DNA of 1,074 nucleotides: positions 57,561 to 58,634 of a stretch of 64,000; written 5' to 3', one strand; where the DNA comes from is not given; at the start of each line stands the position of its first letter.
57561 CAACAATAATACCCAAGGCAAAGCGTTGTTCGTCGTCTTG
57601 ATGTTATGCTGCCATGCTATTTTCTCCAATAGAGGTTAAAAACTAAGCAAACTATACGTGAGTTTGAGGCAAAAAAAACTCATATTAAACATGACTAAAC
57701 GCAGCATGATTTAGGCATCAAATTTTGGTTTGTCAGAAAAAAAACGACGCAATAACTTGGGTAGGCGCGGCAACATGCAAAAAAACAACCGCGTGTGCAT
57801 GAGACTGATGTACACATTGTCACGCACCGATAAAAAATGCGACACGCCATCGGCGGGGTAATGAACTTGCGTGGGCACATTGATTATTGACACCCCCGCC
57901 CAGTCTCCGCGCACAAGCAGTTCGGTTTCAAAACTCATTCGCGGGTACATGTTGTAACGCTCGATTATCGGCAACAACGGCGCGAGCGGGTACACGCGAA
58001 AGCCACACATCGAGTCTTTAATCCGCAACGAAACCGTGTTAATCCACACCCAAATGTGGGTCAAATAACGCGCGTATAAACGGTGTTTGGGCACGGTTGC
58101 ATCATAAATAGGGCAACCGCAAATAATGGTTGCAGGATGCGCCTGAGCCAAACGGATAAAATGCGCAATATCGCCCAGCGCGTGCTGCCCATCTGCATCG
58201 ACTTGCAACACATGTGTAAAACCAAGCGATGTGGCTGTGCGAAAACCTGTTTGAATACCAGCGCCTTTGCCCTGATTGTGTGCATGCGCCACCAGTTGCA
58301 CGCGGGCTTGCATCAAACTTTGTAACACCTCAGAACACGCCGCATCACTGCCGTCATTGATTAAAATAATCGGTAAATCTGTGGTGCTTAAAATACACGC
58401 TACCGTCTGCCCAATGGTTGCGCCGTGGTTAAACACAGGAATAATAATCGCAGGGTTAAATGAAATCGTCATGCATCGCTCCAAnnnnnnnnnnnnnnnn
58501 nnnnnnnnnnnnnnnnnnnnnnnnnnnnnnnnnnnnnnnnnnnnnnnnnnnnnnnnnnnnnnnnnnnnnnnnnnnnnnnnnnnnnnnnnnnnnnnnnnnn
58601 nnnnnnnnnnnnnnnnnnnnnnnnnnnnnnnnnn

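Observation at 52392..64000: Aryl-polyene (APE)-type lipid-pigment biosynthesis and export cluster, truncated by the window edge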

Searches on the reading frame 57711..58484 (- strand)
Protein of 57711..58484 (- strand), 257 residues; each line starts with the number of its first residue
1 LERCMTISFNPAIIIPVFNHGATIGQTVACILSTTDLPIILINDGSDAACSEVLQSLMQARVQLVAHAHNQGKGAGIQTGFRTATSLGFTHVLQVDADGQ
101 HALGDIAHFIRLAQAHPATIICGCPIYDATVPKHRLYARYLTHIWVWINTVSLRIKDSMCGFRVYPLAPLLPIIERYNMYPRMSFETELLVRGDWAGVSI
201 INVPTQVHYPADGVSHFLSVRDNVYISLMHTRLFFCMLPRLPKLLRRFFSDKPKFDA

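Call 6: search_protein_families(library=pfam, proteins=[window:57711-58484:-], max_evalue=0.01)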
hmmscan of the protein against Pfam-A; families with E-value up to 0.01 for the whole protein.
window:57711-58484:- (257 aa): 3 families
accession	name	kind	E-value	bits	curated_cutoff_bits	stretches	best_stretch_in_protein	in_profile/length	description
PF00535.33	Glycos_transf_2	-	1.2e-18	68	23.3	1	13-135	2-125/168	Glycosyl transferase family 2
PF13641.12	Glyco_tranf_2_3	-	0.00027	21.5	27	1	12-98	4-96/230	Glycosyltransferase like family 2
PF10111.15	Glyco_tranf_2_2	-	0.0042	17.1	27.3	1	13-115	2-108/276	Glycosyltransferase like family 2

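Call 8: search_protein_families(library=ncbifam, proteins=[window:57711-58484:-], max_evalue=0.001)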
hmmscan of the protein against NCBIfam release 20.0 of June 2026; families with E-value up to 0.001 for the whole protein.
window:57711-58484:- (257 aa): 8 families
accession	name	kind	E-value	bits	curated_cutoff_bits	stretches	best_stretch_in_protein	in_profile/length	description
NF058614.1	PPMAGASynPpgS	equivalog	4.2e-17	62.3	370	1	13-165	4-157/226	polyprenyl-phospho-N-acetylgalactosaminyl synthase PpgS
TIGR03937.1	PgaC_IcaA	equivalog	1.6e-10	40.5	422.3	1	12-99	48-136/407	poly-beta-1,6-N-acetyl-D-glucosamine synthase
NF007482.0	PRK10073.1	equivalog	2.1e-06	27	423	1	12-100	9-97/334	glycosyltransferase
NF047588.1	GlcsyltransPgfSStrep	equivalog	2.6e-06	26.9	500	1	13-164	5-158/308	glycosyltransferase PgfS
TIGR03965.1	mycofact_glyco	equivalog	2.2e-05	23.5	280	1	12-86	77-155/467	mycofactocin biosynthesis glycosyltransferase MftF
NF007986.1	PRK10714.1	equivalog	0.00033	19.8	529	1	12-114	9-116/316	undecaprenyl-phosphate 4-deoxy-4-formamido-L-arabinose transferase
NF041875.1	EPS_EpsD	equivalog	0.00061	19.3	370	1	32-138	26-129/325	exopolysaccharide biosynthesis glycosyltransferase EpsD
TIGR04182.1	glyco_TIGR04182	equivalog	0.00091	18.7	325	1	12-111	3-95/293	S-layer glycoprotein N-glycosyltransferase AglJ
